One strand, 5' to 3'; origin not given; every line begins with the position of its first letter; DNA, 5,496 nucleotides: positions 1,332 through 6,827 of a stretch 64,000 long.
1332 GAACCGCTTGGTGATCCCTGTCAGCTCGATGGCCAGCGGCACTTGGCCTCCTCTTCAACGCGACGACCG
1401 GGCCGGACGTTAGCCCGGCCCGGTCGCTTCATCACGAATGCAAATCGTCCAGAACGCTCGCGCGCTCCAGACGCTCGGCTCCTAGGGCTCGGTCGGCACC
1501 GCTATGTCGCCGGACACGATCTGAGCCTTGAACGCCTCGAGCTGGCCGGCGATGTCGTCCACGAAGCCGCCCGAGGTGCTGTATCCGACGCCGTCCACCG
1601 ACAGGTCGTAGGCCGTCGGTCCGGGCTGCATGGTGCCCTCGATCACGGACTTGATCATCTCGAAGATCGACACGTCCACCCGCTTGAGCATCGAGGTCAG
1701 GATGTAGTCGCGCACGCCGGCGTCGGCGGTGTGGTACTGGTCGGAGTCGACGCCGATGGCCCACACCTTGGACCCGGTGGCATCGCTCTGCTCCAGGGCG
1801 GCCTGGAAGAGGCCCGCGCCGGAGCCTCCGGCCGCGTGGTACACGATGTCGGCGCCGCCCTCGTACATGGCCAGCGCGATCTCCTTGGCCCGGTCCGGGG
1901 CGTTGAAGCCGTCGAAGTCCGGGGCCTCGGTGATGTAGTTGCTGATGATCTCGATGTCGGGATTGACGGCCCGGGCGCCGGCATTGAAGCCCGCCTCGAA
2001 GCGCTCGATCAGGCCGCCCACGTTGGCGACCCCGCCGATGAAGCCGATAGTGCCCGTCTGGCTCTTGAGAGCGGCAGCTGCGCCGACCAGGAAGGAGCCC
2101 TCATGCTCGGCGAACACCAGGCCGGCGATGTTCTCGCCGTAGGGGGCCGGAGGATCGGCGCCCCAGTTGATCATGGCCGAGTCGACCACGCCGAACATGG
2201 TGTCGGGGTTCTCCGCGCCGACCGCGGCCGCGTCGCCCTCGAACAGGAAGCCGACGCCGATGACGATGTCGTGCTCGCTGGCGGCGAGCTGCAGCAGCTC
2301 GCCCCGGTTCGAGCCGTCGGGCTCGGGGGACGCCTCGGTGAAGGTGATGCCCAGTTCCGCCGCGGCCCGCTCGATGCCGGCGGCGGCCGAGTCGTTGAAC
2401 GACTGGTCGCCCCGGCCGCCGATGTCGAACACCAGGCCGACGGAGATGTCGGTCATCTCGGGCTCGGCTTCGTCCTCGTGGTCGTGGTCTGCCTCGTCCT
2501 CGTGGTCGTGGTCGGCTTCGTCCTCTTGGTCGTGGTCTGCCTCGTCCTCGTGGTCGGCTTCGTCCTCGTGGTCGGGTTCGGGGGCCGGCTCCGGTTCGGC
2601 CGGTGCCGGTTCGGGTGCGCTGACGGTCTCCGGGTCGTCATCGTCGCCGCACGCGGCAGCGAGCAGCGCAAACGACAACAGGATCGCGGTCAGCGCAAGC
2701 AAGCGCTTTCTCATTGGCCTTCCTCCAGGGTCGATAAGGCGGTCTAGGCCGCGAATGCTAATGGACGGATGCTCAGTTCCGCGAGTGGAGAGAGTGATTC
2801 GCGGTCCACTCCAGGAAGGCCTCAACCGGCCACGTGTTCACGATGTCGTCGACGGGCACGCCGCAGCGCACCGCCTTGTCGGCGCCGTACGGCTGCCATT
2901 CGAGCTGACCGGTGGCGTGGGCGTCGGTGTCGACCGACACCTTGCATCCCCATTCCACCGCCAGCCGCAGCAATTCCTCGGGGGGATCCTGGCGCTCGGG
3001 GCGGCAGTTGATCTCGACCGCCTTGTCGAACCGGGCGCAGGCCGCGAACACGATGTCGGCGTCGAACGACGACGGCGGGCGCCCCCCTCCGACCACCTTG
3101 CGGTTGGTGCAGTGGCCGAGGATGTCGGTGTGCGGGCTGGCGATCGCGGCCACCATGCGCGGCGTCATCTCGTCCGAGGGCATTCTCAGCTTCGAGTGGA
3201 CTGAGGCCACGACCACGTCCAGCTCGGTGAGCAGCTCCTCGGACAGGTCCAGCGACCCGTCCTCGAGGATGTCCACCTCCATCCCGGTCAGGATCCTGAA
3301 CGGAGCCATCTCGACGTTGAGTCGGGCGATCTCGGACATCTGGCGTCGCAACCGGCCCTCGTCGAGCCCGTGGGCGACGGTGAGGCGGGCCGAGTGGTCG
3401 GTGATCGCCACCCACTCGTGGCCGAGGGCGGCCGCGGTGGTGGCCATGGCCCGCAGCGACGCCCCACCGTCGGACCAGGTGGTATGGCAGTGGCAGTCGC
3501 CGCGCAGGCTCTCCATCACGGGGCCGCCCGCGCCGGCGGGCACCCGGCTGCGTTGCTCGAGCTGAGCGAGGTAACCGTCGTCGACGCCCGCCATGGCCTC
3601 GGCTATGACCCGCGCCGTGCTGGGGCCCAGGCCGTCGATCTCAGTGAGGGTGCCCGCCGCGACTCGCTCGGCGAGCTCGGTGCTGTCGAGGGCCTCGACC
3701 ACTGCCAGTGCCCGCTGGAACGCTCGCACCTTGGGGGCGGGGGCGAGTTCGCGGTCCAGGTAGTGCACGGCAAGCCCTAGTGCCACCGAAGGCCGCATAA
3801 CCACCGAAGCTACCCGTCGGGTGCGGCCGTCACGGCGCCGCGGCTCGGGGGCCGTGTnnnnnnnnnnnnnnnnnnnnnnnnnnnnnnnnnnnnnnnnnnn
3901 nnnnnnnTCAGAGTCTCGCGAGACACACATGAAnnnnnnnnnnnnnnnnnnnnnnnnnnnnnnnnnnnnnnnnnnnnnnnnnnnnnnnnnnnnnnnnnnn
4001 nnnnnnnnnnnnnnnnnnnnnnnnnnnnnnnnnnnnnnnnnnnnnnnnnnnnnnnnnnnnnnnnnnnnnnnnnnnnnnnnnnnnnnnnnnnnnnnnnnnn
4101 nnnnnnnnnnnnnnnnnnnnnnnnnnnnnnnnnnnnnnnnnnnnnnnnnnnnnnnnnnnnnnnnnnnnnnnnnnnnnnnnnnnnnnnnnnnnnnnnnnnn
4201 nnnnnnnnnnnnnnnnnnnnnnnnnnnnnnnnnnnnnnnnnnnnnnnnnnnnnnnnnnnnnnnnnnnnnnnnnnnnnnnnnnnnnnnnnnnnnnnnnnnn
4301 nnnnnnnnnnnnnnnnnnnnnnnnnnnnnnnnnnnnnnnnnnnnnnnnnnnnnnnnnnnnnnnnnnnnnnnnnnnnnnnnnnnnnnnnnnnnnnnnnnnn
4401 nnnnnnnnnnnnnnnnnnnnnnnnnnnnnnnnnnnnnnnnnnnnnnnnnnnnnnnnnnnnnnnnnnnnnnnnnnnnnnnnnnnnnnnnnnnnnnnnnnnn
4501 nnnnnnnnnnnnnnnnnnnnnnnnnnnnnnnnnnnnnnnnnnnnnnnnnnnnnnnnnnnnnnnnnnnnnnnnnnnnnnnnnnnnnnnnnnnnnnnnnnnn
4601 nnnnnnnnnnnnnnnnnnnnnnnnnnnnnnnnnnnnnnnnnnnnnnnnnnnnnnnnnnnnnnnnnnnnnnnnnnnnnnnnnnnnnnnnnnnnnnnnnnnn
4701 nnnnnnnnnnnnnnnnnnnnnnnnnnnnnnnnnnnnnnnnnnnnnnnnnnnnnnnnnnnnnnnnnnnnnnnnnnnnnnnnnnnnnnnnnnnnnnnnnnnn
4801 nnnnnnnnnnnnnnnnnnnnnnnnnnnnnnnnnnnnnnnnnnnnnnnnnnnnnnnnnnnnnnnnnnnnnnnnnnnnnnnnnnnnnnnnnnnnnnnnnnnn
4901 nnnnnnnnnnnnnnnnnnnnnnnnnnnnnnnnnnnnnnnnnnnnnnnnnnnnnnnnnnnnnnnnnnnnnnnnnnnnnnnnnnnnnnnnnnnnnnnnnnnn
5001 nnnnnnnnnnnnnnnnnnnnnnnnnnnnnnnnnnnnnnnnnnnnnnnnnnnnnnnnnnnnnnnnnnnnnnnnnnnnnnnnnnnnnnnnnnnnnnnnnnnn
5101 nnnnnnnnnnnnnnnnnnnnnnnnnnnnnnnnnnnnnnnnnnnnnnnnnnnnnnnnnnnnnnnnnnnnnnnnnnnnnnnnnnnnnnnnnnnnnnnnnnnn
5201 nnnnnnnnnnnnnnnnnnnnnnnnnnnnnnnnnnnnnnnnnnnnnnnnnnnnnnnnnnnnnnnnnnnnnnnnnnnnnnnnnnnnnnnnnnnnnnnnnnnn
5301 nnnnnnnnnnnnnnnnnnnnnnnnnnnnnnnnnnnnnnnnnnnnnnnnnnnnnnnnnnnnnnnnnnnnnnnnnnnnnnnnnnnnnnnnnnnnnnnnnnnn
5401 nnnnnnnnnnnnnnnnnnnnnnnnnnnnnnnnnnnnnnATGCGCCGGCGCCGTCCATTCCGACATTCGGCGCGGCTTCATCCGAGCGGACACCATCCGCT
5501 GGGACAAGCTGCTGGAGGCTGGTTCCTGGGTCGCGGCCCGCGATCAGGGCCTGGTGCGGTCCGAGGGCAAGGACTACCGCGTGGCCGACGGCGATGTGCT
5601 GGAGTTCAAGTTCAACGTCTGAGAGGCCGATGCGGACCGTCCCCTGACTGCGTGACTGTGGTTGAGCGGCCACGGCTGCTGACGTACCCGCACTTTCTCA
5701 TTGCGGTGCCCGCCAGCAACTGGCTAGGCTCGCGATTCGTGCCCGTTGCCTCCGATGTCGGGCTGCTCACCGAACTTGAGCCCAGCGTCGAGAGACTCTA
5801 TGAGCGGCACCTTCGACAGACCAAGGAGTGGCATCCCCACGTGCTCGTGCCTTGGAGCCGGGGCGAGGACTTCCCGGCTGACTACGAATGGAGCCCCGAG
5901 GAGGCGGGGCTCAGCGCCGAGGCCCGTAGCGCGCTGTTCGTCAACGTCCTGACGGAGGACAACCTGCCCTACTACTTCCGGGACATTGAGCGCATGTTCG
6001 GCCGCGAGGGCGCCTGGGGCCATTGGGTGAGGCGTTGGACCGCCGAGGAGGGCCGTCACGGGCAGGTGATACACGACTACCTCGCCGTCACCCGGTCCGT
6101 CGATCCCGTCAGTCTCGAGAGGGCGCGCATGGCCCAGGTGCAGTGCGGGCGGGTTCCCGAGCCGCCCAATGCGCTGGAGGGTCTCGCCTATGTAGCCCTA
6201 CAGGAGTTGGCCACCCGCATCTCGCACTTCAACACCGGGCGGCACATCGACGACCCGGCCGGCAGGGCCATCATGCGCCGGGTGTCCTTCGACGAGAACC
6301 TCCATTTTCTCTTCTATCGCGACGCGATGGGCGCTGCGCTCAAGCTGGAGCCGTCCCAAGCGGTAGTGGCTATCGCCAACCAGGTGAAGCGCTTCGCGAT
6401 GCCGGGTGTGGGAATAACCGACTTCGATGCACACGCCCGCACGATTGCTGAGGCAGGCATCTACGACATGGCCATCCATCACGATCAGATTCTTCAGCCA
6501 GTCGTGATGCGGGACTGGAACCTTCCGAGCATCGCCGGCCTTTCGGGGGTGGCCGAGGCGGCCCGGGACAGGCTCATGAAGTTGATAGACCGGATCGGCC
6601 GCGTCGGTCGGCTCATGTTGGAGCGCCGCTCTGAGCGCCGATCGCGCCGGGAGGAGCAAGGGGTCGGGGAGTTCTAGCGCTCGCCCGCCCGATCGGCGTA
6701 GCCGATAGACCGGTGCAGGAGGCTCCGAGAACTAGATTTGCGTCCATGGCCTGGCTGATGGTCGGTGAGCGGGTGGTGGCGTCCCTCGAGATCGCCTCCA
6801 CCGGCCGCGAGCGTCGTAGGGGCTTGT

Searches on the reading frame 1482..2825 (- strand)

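Call 23: search_protein_families(library=pfam, proteins=[window:1482-2825:-])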
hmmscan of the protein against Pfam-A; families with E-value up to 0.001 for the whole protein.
window:1482-2825:- (447 aa): 4 families
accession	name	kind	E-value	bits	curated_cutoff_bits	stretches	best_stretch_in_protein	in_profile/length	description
PF02608.20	Bmp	-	3e-49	168.1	24.1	1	129-445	3-299/301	ABC transporter substrate-binding protein PnrA-like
PF05887.16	Trypan_PARP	-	4.2e-06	27.2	100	1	60-131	50-121/134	Procyclic acidic repetitive protein (PARP)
PF16339.10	DUF4969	-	3.1e-05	24.7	31.4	1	38-69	1-32/79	Domain of unknown function (DUF4969)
PF13407.12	Peripla_BP_4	-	0.00027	21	35.1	0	139-362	9-219/258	Periplasmic binding protein domain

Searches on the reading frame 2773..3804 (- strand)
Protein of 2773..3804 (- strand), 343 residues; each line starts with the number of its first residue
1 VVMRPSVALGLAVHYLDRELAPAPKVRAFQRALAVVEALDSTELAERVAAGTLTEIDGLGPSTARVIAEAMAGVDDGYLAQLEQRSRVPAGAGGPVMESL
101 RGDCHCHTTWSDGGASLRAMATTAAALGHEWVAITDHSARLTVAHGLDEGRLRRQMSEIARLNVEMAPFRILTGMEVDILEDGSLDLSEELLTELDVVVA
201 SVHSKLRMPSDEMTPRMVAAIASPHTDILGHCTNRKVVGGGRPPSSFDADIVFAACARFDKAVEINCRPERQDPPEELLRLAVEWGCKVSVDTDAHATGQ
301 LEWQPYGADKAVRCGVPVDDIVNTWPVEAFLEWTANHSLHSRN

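Call 22: search_protein_families(library=pfam, proteins=[window:2773-3804:-])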
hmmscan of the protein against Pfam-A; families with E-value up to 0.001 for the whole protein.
window:2773-3804:- (343 aa): 2 families
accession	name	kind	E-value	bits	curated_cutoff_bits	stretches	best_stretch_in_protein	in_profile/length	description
PF02811.25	PHP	-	1.7e-09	38.7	26.4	1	103-205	1-95/164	PHP domain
PF14716.13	HHH_8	-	9.5e-05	23.1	30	1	23-72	24-69/73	Helix-hairpin-helix domain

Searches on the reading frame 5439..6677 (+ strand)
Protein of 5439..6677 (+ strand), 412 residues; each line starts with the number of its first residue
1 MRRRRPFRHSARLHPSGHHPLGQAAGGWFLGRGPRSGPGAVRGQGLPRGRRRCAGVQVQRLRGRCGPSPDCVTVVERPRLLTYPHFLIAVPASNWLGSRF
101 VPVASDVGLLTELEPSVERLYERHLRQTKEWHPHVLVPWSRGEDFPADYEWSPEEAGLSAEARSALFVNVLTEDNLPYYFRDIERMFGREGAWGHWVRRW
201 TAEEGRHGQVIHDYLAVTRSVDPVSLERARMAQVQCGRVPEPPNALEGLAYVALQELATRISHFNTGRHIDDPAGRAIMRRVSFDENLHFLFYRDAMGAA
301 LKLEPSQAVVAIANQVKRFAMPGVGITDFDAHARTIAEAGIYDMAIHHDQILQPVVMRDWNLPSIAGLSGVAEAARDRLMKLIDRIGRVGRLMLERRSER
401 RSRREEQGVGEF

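Call 23: search_protein_families(library=pfam, proteins=[window:5439-6677:+])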
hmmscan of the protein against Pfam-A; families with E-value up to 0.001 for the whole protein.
window:5439-6677:+ (412 aa): 1 family
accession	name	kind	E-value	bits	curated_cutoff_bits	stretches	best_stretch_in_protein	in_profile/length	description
PF03405.20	FA_desaturase_2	-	1.3e-63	215.3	22.7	1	108-401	4-313/325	Fatty acid desaturase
